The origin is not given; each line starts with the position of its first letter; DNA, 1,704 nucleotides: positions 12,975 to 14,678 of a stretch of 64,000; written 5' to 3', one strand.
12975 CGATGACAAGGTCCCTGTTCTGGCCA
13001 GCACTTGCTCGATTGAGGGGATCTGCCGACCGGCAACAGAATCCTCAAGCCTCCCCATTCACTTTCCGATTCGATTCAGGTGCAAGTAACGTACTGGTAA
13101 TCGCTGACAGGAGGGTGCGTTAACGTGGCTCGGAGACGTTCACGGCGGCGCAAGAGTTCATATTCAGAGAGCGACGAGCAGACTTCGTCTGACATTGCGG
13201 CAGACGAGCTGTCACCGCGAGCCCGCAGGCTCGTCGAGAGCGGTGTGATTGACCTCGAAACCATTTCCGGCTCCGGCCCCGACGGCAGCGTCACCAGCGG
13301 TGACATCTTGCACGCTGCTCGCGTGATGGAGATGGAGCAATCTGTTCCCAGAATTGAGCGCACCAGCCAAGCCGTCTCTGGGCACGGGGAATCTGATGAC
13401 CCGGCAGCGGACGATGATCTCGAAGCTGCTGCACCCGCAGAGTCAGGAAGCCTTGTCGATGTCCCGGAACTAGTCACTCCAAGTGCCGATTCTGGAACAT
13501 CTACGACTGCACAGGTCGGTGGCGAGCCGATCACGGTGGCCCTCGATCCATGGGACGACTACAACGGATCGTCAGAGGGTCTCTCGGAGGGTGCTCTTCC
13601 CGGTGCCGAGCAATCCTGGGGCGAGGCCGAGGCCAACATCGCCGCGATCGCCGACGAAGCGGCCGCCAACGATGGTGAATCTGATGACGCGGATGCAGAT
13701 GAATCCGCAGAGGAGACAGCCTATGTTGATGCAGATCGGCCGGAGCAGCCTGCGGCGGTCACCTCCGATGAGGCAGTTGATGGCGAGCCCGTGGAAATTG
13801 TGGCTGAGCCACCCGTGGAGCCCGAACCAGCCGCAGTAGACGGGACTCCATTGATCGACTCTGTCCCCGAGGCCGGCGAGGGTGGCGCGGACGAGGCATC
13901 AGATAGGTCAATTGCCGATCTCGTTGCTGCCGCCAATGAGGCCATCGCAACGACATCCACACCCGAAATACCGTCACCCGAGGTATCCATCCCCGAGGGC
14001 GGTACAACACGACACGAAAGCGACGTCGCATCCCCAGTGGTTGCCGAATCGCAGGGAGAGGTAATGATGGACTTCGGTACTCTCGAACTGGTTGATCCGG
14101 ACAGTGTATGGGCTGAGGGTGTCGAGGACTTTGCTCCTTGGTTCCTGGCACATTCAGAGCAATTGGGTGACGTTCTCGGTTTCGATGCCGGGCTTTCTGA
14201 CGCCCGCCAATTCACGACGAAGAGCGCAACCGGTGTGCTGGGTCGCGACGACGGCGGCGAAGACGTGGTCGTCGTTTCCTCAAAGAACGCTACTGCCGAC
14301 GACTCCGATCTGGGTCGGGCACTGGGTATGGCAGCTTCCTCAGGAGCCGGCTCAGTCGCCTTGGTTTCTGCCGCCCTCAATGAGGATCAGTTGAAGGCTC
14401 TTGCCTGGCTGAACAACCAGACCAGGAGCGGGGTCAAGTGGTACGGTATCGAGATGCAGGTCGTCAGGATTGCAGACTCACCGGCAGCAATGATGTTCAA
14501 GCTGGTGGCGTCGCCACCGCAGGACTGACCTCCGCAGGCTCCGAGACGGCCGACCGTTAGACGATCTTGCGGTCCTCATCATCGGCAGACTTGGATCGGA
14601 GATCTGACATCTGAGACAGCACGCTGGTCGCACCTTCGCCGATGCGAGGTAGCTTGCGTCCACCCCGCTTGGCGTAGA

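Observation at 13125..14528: Protein joining an E3-binding (PSBD)-like domain, a ~250-aa poly-acidic linker and a degenerate NucS/PD-(D/E)xK-like domain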

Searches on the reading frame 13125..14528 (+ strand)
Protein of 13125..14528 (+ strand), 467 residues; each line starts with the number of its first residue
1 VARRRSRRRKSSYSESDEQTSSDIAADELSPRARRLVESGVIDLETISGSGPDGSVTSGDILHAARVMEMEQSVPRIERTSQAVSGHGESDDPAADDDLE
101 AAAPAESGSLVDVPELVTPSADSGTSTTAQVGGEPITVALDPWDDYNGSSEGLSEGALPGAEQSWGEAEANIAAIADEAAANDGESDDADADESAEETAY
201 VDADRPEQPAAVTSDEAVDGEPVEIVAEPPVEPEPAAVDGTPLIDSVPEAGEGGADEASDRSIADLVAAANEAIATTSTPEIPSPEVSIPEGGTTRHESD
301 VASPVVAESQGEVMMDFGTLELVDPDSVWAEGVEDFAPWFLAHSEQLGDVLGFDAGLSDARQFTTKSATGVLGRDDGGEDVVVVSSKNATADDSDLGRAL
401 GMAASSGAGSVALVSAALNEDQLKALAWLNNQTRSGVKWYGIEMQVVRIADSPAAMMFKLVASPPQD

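Call 3: search_protein_families(library=pfam, proteins=[window:13125-14528:+], max_evalue=10)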
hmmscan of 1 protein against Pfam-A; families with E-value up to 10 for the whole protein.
window:13125-14528:+ (467 aa): 1 family
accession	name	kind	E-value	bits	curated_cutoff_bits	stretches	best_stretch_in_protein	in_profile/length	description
PF02817.22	E3_binding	-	2.5e-08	34.4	23.7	1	30-62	4-36/36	e3 binding domain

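Call 4: search_protein_families(library=ncbifam, proteins=[window:13125-14528:+], max_evalue=10)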
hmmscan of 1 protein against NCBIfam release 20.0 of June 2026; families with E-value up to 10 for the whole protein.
window:13125-14528:+ (467 aa): 3 families
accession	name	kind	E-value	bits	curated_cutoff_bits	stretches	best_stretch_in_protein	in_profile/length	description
TIGR01349.1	PDHac_trf_mito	equivalog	1.1e-05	24.8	445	1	11-114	128-213/437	pyruvate dehydrogenase complex dihydrolipoamide acetyltransferase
NF004309.0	PRK05704.1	equivalog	0.0039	16.6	449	1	10-82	96-168/408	2-oxoglutarate dehydrogenase complex dihydrolipoyllysine-residue succinyltransferase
TIGR01347.1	sucB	equivalog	0.29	10.3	378.65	1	13-74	97-158/404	dihydrolipoyllysine-residue succinyltransferase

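Call 5: search_solved_structures(query=window:13125-14525:+, max_evalue=10, show_alignments=3)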
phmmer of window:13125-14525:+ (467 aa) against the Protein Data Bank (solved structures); distinct sequences matched with E-value up to 10: 7.
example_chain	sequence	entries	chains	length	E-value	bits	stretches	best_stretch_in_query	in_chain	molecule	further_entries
1w4i_A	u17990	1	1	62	0.084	15.2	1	30-66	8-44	PYRUVATE DEHYDROGENASE E2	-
7qjm_A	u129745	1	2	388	0.21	13.9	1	30-66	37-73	alpha/beta-hydrolase (202)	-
1w4j_A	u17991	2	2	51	0.5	12.7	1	30-64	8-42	PYRUVATE DEHYDROGENASE E2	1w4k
1bal_A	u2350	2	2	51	0.82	12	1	26-62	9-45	DIHYDROLIPOAMIDE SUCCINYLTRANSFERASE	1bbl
1zwv_A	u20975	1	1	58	0.84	11.9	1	30-68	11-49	Lipoamide acyltransferase component of branched-chain alpha-keto acid dehydrogenase comple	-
1w4h_A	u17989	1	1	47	1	11.6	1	27-62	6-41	DIHYDROLIPOYLLYSINE-RESIDUE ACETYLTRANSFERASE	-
2wxc_A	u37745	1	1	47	1.1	11.6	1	27-62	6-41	DIHYDROLIPOYLTRANSSUCCINASE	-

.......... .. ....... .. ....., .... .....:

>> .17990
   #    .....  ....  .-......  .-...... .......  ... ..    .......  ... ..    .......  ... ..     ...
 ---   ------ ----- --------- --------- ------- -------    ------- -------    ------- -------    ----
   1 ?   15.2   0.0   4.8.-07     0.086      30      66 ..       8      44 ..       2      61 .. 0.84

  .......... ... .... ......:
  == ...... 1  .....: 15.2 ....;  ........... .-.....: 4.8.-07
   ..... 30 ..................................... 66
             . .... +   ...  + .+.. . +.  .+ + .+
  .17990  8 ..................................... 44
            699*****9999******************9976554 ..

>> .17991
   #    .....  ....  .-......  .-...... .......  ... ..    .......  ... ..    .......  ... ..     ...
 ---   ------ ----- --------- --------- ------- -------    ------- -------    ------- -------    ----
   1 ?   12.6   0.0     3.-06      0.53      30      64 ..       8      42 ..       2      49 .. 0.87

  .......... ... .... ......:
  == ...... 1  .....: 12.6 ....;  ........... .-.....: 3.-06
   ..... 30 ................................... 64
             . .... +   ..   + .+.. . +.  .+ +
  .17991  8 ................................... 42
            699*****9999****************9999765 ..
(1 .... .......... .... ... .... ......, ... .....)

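Call 6: find_homologous_proteins(query=window:13125-14525:+, max_evalue=0.001)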
Query window:13125-14525:+ (467 aa): 70 proteins with E <= 0.001 among 8000 candidates.
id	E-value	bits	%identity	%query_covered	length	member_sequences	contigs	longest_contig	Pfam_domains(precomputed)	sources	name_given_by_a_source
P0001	7.0e-288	973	100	100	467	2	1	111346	PF02817.23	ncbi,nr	ncbi:MAG: hypothetical protein GY926_11145 [bacterium]|nr:hypothetical protein [bacterium]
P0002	3.1e-196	671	73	97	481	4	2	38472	PF02817.23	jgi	jgi:hypothetical protein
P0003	1.7e-187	642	72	100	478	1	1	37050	PF02817.23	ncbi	-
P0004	1.6e-164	566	66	100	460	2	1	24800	PF02817.23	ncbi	-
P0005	3.2e-164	565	65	100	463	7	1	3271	PF02817.23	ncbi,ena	-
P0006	1.1e-161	557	64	100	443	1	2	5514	PF02817.23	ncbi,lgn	-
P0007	5.7e-133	462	56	96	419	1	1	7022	PF02817.23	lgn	-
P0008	7.0e-132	459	56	96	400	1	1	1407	PF02817.23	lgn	-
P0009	2.7e-129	450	54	95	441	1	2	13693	PF02817.23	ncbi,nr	ncbi:MAG: hypothetical protein GY722_19150 [bacterium]|nr:hypothetical protein [bacterium]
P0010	7.7e-129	449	86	34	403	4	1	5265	PF02817.23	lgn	-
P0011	8.0e-128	445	59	100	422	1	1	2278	-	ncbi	-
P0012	2.3e-127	444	50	95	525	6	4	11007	PF02817.23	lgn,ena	-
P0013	8.2e-127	442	52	95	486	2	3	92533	PF02817.23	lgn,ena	-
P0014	1.1e-126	442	54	96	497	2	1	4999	PF02817.23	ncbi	-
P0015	2.0e-126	441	56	95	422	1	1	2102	-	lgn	-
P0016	2.2e-125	437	90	33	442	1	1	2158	PF02817.23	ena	-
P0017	5.3e-125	436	55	98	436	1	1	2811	PF02817.23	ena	-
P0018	3.7e-124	433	58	75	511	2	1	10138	PF02817.23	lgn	-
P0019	1.1e-122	428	54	98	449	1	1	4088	PF02817.23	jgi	-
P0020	3.5e-122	427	54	98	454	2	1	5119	PF02817.23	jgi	jgi:hypothetical protein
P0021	7.6e-122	426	56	94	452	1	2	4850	PF02817.23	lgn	-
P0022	1.5e-121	425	92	33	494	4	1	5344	PF02817.23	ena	-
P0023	1.7e-121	425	52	95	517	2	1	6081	PF02817.23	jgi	jgi:hypothetical protein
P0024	2.0e-121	424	53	95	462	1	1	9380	PF02817.23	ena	-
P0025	6.2e-121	423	53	94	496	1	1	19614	PF02817.23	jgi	jgi:hypothetical protein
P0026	8.9e-121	422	54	98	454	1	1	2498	PF02817.23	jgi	jgi:hypothetical protein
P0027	1.2e-120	422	54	98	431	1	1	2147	PF02817.23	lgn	-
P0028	1.7e-120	421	60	74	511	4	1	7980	PF02817.23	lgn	-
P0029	2.8e-120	421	53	95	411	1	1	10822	PF02817.23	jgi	jgi:hypothetical protein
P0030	3.3e-120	420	84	34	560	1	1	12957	PF02817.23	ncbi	-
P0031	9.6e-120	419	56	94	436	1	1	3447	PF02817.23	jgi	jgi:hypothetical protein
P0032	2.9e-119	417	68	45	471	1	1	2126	PF02817.23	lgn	-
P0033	4.0e-119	417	53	98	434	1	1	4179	PF02817.23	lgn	-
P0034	9.2e-119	416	47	37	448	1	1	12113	PF02817.23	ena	-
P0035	1.3e-118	415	83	37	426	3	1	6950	PF02817.23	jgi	-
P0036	1.4e-118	415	90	33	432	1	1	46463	PF02817.23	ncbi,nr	ncbi:MAG: E3 binding domain-containing protein [Acidimicrobiia bacterium]|nr:E3 binding domain-conta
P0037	1.8e-118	415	55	95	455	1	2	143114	PF02817.23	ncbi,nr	ncbi:MAG: E3 binding domain-containing protein [Acidimicrobiia bacterium]|nr:E3 binding domain-conta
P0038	2.1e-118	414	53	95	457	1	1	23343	PF02817.23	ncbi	-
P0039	4.0e-118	413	90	33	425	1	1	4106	PF02817.23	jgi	jgi:hypothetical protein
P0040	9.8e-118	412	44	34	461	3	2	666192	PF02817.23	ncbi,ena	ncbi:MAG: E3 binding domain-containing protein [Acidimicrobiia bacterium]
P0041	1.6e-117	411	54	94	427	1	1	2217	PF02817.23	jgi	jgi:hypothetical protein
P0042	2.6e-117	411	83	37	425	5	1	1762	PF02817.23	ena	-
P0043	4.1e-117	410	58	73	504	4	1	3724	PF02817.23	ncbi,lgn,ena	-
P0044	5.5e-117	410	86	33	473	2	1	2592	PF02817.23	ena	-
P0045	7.0e-117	409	50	95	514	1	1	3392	PF02817.23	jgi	jgi:hypothetical protein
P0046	2.7e-116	407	50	97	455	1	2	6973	PF02817.23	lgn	-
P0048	6.5e-115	403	86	34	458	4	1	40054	PF02817.23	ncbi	-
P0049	7.3e-115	403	50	96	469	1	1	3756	PF02817.23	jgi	jgi:hypothetical protein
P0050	2.2e-112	394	68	43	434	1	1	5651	PF02817.23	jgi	jgi:hypothetical protein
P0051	4.1e-112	394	79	34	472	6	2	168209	PF02817.23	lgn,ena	-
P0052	4.7e-111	390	86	33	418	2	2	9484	PF02817.23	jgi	jgi:hypothetical protein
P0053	8.8e-111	389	87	34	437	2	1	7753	PF02817.23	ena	-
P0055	2.2e-108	381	40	34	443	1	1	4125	PF02817.23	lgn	-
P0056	4.0e-106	374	75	35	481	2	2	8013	PF02817.23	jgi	jgi:hypothetical protein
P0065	4.3e-88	314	46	99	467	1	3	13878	PF02817.23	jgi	jgi:hypothetical protein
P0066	8.7e-86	307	45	94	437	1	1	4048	PF02817.23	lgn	-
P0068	2.1e-65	240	47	40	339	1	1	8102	PF02817.23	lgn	-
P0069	2.5e-65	239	49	39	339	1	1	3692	PF02817.23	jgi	-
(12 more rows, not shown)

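Call 7: search_protein_families(library=padloc, proteins=[window:13125-14528:+], max_evalue=10)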
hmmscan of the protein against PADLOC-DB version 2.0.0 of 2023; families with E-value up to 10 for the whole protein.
window:13125-14528:+ (467 aa): 3 families
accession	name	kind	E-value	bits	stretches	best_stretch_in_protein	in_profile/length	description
PDLC04911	PDC-S11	-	8.2e-27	92.3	1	315-464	3-154/318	-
PDLC04912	PDC-S11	-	2.4e-20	70.9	1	316-464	4-154/313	-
PDLC04914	PDC-S11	-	3e-18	64.1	1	316-466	4-151/314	-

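Call 8: search_protein_families(library=phrogs, proteins=[window:13125-14528:+], max_evalue=10)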
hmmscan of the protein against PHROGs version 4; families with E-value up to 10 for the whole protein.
window:13125-14528:+ (467 aa): 1 family
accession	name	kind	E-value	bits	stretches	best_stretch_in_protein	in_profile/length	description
phrog_34573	-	head and packaging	0.18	13.1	1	101-148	24-71/83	major head protein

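Call 17: find_encoding_contigs(protein=P0040, flank=8000, max_places=2)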
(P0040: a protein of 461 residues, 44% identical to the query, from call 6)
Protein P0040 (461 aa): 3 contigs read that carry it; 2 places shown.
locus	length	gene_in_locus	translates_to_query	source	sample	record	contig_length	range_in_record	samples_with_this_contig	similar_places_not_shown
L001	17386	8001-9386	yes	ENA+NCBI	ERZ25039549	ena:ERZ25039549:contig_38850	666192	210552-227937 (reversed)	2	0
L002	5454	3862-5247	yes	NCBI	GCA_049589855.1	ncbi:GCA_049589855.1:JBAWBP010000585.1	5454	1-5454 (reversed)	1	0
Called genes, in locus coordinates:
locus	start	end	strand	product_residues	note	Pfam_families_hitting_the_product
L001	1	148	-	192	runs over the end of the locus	PF12804:NTP_transf_3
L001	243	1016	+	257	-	PF21946:LppM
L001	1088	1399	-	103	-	PF12802:MarR_2, PF12840:HTH_20, PF01022:HTH_5, PF01978:TrmB (weak)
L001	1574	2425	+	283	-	PF00497:SBP_bac_3, PF10613:Lig_chan-Glu_bd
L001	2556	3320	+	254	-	PF00528:BPD_transp_1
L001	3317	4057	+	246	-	PF00005:ABC_tran, PF02463:SMC_N (faint), PF13304:AAA_21 (faint)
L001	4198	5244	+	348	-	PF12679:ABC2_membrane_2, PF12698:ABC2_membrane_3, PF01061:ABC2_membrane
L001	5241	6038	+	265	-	PF00005:ABC_tran, PF13304:AAA_21 (faint)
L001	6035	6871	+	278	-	PF00005:ABC_tran, PF13304:AAA_21 (weak)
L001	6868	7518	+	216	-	PF00440:TetR_N, PF17920:TetR_C_16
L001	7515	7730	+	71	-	-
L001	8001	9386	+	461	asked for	PF02817:E3_binding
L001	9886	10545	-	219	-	-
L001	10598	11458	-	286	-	PF01694:Rhomboid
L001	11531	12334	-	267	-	-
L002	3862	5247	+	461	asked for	PF02817:E3_binding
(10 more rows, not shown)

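Call 18: find_encoding_contigs(protein=P0065, flank=8000, max_places=2)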
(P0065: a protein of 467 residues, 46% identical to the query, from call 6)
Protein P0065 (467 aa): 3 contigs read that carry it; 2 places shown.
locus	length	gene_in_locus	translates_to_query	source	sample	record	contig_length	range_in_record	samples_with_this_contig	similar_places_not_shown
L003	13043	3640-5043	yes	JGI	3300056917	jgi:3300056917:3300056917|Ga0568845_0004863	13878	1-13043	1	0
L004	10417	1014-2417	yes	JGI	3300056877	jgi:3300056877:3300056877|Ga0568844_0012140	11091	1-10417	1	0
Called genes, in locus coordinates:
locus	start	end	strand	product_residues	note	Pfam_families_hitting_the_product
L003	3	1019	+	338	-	PF12679:ABC2_membrane_2, PF12698:ABC2_membrane_3, PF01061:ABC2_membrane, PF12730:ABC2_membrane_4 (weak)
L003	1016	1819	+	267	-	PF00005:ABC_tran, PF13304:AAA_21 (faint)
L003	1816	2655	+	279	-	PF00005:ABC_tran, PF13304:AAA_21 (faint)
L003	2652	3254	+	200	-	PF00440:TetR_N, PF17920:TetR_C_16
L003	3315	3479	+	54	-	-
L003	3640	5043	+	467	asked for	PF02817:E3_binding (weak)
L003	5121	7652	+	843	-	PF00133:tRNA-synt_1, PF01921:tRNA-synt_1f (faint), PF09334:tRNA-synt_1g, PF08264:Anticodon_1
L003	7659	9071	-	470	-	PF18042:ORF_12_N, PF00144:Beta-lactamase (weak), PF13354:Beta-lactamase2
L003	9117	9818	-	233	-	-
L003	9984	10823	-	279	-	PF01694:Rhomboid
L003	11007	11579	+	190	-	-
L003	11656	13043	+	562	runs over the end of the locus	PF00920:ILVD_EDD_N, PF24877:ILV_EDD_C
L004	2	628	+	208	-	?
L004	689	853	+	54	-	-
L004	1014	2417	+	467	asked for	PF02817:E3_binding (weak)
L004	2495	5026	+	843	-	PF00133:tRNA-synt_1, PF01921:tRNA-synt_1f (faint), PF09334:tRNA-synt_1g, PF08264:Anticodon_1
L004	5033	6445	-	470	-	PF18042:ORF_12_N, PF00144:Beta-lactamase (weak), PF13354:Beta-lactamase2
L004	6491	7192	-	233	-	-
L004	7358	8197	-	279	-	PF01694:Rhomboid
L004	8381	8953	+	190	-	-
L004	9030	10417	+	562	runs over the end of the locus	PF00920:ILVD_EDD_N, PF24877:ILV_EDD_C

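Call 19: find_encoding_contigs(protein=P0068, flank=8000, max_places=2)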
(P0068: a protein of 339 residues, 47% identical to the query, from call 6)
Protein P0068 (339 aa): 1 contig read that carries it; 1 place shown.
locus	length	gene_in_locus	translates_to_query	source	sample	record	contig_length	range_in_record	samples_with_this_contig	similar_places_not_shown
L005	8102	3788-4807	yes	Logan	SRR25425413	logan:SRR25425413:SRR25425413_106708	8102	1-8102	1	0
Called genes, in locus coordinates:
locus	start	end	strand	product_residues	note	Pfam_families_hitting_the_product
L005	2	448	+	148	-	?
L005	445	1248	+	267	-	PF00005:ABC_tran, PF13304:AAA_21 (weak)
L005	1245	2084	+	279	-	PF00005:ABC_tran, PF13304:AAA_21 (weak)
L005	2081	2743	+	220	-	PF00440:TetR_N, PF17920:TetR_C_16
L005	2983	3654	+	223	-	PF13743:Thioredoxin_5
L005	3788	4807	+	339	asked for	PF02817:E3_binding (weak)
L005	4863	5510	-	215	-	-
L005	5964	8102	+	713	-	?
